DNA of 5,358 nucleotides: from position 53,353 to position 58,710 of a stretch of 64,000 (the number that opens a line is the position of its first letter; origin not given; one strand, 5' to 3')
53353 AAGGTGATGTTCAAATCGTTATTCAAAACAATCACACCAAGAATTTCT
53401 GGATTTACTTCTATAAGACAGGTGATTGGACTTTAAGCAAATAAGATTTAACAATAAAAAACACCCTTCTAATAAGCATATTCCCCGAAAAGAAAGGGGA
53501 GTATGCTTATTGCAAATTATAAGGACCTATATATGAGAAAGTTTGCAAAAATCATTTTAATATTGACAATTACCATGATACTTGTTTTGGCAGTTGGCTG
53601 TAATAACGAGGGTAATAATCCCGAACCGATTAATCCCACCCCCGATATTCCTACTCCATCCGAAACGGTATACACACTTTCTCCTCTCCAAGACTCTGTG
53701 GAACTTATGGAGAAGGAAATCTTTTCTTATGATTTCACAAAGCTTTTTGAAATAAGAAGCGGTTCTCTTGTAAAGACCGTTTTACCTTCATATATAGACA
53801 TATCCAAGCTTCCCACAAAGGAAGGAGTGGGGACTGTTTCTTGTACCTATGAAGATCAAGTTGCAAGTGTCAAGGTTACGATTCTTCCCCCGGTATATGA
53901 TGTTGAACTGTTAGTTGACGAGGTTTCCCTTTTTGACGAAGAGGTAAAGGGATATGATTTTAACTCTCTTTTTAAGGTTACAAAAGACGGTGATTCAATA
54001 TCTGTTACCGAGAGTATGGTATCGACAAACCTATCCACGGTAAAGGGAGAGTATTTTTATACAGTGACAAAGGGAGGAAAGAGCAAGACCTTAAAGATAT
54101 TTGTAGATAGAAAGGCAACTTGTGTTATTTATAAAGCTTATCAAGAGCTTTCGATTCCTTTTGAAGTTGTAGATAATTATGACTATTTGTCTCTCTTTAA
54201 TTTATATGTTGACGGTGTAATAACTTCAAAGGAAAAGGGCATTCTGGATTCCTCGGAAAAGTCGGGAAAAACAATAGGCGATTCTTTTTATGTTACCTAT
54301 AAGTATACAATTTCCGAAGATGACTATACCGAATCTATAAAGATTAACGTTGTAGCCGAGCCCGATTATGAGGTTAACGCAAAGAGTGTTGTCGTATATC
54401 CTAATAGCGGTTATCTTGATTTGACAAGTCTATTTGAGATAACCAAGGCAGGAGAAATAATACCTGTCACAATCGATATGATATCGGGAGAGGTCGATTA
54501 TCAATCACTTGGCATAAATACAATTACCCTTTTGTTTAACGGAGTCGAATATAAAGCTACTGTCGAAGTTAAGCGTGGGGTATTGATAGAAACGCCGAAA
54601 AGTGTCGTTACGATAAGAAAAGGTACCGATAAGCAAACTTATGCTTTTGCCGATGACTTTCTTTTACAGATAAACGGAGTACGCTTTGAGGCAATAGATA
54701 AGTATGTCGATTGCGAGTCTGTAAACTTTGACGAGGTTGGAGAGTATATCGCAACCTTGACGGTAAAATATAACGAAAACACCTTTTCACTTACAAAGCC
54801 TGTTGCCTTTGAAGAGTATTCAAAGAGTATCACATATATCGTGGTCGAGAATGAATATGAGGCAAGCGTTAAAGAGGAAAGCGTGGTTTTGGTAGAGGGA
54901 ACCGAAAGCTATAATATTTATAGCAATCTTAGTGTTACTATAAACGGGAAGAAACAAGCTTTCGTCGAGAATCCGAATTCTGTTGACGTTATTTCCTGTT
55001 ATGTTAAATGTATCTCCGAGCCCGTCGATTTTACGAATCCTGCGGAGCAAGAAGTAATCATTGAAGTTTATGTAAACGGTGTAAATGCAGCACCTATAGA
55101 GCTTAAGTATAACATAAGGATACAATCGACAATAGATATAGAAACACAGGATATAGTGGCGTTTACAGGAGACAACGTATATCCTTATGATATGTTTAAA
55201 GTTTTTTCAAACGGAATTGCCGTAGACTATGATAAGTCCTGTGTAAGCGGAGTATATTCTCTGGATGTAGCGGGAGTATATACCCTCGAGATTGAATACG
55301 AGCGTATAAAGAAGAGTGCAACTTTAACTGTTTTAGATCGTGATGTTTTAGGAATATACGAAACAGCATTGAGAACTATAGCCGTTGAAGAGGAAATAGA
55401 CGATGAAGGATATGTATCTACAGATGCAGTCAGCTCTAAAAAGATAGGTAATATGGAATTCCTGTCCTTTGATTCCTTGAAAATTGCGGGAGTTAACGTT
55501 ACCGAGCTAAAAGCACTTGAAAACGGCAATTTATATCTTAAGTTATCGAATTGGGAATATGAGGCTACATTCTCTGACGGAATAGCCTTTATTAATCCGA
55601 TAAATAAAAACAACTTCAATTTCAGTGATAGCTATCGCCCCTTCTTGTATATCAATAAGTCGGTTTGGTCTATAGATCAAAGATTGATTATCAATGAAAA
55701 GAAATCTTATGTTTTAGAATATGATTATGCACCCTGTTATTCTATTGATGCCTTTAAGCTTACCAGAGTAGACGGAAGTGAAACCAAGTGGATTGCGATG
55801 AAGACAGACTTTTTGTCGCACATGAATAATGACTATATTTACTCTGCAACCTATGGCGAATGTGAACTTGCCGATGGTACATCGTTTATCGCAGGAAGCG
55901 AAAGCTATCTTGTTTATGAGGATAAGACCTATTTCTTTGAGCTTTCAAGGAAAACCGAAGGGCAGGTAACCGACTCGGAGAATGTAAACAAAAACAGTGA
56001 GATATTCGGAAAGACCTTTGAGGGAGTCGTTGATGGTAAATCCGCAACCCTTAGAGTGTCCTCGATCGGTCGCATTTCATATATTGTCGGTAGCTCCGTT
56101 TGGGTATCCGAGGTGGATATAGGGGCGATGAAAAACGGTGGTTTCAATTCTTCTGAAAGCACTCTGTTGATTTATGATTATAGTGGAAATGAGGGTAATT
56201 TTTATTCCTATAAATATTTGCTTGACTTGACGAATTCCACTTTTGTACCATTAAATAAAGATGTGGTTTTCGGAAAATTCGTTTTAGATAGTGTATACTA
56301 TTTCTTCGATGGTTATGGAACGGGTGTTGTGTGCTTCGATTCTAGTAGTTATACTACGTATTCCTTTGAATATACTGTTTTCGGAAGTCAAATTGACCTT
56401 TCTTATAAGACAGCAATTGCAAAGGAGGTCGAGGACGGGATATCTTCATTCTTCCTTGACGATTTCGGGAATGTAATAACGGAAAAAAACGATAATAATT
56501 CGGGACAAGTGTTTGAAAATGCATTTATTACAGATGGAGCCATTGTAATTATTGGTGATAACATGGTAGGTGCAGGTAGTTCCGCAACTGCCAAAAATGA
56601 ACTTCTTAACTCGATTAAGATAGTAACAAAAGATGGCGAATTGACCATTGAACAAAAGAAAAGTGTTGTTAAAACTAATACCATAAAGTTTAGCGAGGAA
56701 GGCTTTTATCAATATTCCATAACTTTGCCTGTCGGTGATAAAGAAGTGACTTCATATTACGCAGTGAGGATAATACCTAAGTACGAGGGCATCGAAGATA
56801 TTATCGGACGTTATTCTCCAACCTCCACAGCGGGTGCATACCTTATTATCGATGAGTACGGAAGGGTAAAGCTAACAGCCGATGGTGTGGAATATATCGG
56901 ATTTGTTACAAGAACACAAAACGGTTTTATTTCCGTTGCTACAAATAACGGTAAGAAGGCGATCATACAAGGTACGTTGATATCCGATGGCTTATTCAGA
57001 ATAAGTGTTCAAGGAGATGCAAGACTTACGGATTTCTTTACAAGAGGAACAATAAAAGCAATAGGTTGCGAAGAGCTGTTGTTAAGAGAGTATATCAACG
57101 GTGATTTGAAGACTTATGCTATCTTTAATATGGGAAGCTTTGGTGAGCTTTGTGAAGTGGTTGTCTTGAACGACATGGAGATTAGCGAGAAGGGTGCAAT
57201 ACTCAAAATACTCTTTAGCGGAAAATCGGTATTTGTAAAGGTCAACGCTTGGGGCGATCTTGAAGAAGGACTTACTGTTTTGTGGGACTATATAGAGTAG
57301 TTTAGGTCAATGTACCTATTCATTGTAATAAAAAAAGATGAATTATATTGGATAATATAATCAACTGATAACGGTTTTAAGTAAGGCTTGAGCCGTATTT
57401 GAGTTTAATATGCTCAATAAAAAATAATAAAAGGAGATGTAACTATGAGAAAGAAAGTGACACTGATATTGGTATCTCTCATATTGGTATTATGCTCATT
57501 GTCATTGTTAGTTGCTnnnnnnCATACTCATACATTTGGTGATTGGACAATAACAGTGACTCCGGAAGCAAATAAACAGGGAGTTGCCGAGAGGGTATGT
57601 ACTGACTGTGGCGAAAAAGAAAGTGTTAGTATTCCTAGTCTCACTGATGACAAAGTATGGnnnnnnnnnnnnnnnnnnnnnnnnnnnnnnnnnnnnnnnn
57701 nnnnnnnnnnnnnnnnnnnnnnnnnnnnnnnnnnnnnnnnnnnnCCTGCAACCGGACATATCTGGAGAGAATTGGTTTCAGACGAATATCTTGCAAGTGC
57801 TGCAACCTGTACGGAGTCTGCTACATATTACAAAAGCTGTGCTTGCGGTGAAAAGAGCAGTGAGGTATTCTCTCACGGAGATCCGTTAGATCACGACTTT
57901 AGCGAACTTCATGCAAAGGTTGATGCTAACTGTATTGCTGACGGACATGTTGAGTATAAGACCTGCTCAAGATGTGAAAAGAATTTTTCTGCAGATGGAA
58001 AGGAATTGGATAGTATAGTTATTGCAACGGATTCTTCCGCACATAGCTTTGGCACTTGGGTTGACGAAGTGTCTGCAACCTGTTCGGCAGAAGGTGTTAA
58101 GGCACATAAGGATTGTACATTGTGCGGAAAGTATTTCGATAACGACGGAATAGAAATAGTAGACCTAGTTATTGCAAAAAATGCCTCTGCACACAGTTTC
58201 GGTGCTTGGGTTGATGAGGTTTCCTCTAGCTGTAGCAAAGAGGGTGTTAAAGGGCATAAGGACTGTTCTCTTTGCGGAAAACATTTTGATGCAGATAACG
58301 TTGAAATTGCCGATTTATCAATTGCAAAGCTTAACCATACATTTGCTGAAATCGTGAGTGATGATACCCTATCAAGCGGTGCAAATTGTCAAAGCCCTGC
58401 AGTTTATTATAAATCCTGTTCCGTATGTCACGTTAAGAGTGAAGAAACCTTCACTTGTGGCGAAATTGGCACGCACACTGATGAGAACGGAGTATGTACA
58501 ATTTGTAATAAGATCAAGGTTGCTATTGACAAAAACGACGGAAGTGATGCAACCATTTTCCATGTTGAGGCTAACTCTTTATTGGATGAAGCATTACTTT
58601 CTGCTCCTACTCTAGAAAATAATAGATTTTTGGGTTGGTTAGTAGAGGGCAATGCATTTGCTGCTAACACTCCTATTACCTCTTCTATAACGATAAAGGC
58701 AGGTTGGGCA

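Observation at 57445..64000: Giant surface lipoprotein combining a repeated Cys-rich ~40-aa module with InlB-B / Listeria-Bacteroides repeats; gene runs off the window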

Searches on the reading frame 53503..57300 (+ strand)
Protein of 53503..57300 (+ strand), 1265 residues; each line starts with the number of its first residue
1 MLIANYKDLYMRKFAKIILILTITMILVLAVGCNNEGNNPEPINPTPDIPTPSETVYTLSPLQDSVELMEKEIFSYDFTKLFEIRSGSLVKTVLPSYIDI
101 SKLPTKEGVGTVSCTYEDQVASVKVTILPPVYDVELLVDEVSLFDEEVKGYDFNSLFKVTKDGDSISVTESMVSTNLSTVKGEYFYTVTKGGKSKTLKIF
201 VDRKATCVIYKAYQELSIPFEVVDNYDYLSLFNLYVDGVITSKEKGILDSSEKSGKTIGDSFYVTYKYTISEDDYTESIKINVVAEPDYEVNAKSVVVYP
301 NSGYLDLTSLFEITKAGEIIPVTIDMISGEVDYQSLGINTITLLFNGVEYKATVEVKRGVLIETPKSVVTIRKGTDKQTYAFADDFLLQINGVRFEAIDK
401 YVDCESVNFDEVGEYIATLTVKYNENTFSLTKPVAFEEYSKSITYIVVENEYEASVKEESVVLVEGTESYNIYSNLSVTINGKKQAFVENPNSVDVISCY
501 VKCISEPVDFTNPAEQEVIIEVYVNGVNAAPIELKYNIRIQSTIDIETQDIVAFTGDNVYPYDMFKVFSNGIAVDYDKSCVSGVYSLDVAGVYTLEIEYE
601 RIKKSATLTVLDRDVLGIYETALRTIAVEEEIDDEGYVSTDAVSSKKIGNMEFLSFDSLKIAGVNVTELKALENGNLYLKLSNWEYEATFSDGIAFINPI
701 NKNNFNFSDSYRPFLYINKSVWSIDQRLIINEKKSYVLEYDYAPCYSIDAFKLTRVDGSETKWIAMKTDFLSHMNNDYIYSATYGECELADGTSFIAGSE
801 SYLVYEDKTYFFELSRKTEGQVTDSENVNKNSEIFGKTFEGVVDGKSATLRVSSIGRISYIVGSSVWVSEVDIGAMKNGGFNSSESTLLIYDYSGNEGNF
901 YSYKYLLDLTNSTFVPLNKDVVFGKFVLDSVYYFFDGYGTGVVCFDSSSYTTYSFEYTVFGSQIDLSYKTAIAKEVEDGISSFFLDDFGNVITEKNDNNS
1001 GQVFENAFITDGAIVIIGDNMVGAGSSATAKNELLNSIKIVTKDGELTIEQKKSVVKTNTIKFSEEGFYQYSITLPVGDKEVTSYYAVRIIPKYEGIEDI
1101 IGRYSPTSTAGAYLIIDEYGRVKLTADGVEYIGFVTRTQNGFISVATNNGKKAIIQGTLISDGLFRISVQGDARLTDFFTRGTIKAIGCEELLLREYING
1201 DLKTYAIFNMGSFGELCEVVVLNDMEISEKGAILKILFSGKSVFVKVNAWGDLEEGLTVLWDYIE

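Call 6: search_protein_families(library=pfam, proteins=[window:53503-57300:+], max_evalue=0.01)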
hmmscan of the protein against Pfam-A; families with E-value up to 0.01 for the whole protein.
window:53503-57300:+ (1265 aa): 1 family
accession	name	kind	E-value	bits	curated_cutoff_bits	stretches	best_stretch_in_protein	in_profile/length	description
PF07523.18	Big_3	-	0.00043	20.9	21.2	0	567-610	24-68/68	Bacterial Ig-like domain (group 3)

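Call 13: find_encoding_contigs(protein=window:53503-57300:+, flank=10000, max_places=6)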
Protein window:53503-57300:+ (1265 aa): no gene with exactly this product is on record in the collection.

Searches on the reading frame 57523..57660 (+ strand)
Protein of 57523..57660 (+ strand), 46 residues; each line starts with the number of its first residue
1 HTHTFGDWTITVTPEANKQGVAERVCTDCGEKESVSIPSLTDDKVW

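Call 31: search_protein_families(library=pfam, proteins=[window:57523-57660:+], max_evalue=10)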
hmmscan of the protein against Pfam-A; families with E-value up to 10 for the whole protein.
seq(46 aa): 2 families
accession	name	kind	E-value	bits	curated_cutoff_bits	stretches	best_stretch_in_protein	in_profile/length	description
PF25232.1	DUF7848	-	0.021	15.4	24.5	1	2-32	7-38/80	Domain of unknown function (DUF7848)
PF05129.18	Zn_ribbon_Elf1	-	0.078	13.5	29.8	1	17-42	40-65/79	Transcription elongation factor Elf1 like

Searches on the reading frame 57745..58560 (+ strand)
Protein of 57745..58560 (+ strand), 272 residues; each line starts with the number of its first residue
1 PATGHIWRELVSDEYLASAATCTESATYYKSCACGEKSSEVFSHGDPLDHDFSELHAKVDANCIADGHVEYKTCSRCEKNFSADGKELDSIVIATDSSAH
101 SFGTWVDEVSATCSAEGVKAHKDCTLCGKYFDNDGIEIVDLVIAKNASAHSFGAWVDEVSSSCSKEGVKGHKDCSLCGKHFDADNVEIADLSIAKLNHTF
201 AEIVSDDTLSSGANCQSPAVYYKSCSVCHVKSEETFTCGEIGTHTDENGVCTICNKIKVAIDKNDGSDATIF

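Call 24: search_solved_structures(query=window:57745-58560:+, max_evalue=10, show_alignments=2)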
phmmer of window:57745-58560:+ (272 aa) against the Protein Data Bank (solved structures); distinct sequences matched with E-value up to 10: 1.
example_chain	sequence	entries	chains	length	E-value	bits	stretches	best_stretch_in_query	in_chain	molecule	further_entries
9m3i_C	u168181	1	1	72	0.21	14.4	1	34-93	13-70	Transcriptional regulatory protein LGE1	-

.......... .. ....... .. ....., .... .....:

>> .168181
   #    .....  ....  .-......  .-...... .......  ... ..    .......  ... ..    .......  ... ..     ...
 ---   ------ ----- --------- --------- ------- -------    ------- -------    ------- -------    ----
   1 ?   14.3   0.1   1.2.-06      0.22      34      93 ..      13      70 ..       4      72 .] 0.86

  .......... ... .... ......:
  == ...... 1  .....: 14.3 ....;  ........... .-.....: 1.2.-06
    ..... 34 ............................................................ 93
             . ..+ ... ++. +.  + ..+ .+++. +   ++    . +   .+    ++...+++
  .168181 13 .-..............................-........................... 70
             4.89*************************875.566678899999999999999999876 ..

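Call 31: search_protein_families(library=pfam, proteins=[window:57745-58560:+], max_evalue=10)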
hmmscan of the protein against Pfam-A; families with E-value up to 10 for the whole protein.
window:57745-58560:+ (272 aa): 6 families
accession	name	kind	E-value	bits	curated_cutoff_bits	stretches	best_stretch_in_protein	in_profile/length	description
PF18509.6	MCR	-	0.02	14.9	30.4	1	243-258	10-27/30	Magnetochrome domain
PF21257.3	PHD_ash2p_like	-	0.19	12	28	0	174-188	10-24/53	ASH2, PHD zinc finger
PF24333.1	DUF7501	-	0.22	12.1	27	1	120-163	9-52/58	Family of unknown function (DUF7501)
PF18439.7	zf_UBZ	-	0.63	10.2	25.6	1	71-84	2-15/32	Ubiquitin-Binding Zinc Finger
PF03589.19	Antiterm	-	0.72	10.5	26.7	0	113-129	21-37/87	Antitermination protein Q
PF10013.15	DUF2256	-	1.7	9.3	25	0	69-82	5-18/40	Uncharacterized protein conserved in bacteria (DUF2256)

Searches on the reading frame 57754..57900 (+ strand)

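Call 31: search_protein_families(library=pfam, proteins=[window:57754-57900:+], max_evalue=10)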
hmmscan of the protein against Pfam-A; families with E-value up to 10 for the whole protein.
seq(49 aa): 1 family
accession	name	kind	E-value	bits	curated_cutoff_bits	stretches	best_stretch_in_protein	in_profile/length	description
PF12677.13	DUF3797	-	0.096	13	25.1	1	21-32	34-45/48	Domain of unknown function (DUF3797)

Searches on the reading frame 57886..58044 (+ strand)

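Call 31: search_protein_families(library=pfam, proteins=[window:57886-58044:+], max_evalue=10)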
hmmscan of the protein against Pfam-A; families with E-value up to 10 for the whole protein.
seq(53 aa): 1 family
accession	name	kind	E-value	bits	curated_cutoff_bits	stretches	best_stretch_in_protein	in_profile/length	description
PF06245.16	DUF1015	-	0.17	11.2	25.8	1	9-37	200-229/325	Protein of unknown function (DUF1015)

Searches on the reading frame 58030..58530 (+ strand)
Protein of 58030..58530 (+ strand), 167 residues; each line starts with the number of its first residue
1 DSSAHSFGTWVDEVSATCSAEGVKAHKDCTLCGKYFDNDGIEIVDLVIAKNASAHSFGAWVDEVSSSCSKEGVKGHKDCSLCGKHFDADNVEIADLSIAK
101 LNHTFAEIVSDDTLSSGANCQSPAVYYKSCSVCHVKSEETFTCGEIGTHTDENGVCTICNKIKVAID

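Call 42: predict_structure(alignment_id=A1)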
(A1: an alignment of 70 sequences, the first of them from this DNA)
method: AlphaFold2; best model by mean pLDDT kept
length: 167 residues; sequences in the alignment: 70
mean_pLDDT: 84.8   pTM: 0.66
mean pLDDT of the five models: 84.8, 84.6, 83.5, 83.3, 82.0
residues with pLDDT >= 90: 98; 70-90: 24; 50-70: 41; < 50: 4
segments of 3 or more residues with pLDDT < 50: 165-167
pLDDT, mean of each block of 10 residues (from residue 1): 83 97 98 97 98 96 97 98 98 98 82 59 76 84 60 63 49
secondary structure, 60 per line:
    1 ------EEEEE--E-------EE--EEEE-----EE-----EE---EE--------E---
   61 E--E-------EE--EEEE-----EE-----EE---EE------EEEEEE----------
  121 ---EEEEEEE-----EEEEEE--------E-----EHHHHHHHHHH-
elements in order: E7-11 E26-29 E76-79 E105-110 E124-130 E136-141 H157-166

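Call 50: fold_search(model_id=the predicted structure, library=pdb)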
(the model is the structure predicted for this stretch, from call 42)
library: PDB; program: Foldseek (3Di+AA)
matches with E <= 10: 1022; with E <= 0.001: 0
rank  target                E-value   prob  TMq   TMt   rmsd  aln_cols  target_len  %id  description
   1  6nz7_G                4.5e-01  0.06  0.12  0.10  23.3       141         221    7  Crystal structure of broadly neutralizing Influenza A antibody 429 B01 in complex with Hemagglutinin Hong Kong 1968 (released 2019-05-08)
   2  9gwt_H                4.8e-01  0.08  0.15  0.12  24.0       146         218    6  crystal structure of 23ME-00610 Fab in complex with human CD200R1 (released 2024-10-23)
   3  4n9g_A                4.8e-01  0.06  0.14  0.12  23.2       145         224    7  Crystal Structure of a Computationally Designed RSV-Presenting Epitope Scaffold And Its Elicited Antibody 17HD9 (released 2014-02-12)
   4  6jp7_H                5.1e-01  0.06  0.14  0.11  23.2       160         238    8  Human antibody 32D6 Fab in complex with PEG (released 2020-02-05)
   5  8v5q_H                5.3e-01  0.06  0.14  0.10  24.1       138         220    7  Varicella Zoster Virus (VZV) glycoprotein E (gE) gI binding domain in complex with human Fab 1E3 (released 2024-12-11)
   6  4nnp_H                5.6e-01  0.06  0.12  0.10  23.0       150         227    6  Crystal Structure of Apo Manganese ABC transporter MntC from Staphylococcus aureus bound to an antagonistic fab fragme (released 2014-12-10)
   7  6q0o_Z                5.6e-01  0.06  0.16  0.12  22.5       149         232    7  human antibody H2227 lineage 652 in complex with influenza hemagglutinin head domain of A/Solomon Islands/3/2006(H1N1) (released 2019-12-18)
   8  8jio_C                5.6e-01  0.05  0.13  0.11  22.9       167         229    8  XBB spike protein (S) in complex with monoclonal antibody 6I18 (released 2024-05-29)
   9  8eee_A                5.9e-01  0.05  0.12  0.10  23.5       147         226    7  Crystal structure of a NHP anti-ZIKV neutralizing antibody rhMZ104-d in complex with ZIKV E glycoprotein (released 2023-08-30)
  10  8hc2_H                6.6e-01  0.07  0.15  0.13  22.4       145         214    7  SARS-CoV-2 Omicron BA.1 spike trimer (6P) in complex with 1 YB9-258 Fab (1 RBD up) (released 2023-01-25)
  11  5i1h_H                6.6e-01  0.06  0.12  0.10  23.5       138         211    5  CRYSTAL STRUCTURE OF HUMAN GERMLINE ANTIBODY IGHV3-53/IGKV3-20 (released 2016-06-08)
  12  7vsu_D                6.6e-01  0.05  0.13  0.10  23.4       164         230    8  Crystal structure of Fab fragment of anti-mesothelin antibody (released 2021-12-15)
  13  7czu_H                6.6e-01  0.04  0.12  0.11  20.0       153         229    7  S protein of SARS-CoV-2 in complex bound with P5A-1B6_2B (released 2021-03-10)
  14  7e88_J                7.0e-01  0.05  0.14  0.11  23.5       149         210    7  Crystal structure of the SARS-CoV-2 S RBD in complex with BD-515 Fab (released 2021-06-09)
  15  7czt_H                7.0e-01  0.04  0.14  0.12  19.3       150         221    6  S protein of SARS-CoV-2 in complex bound with P5A-2G9 (released 2021-03-10)
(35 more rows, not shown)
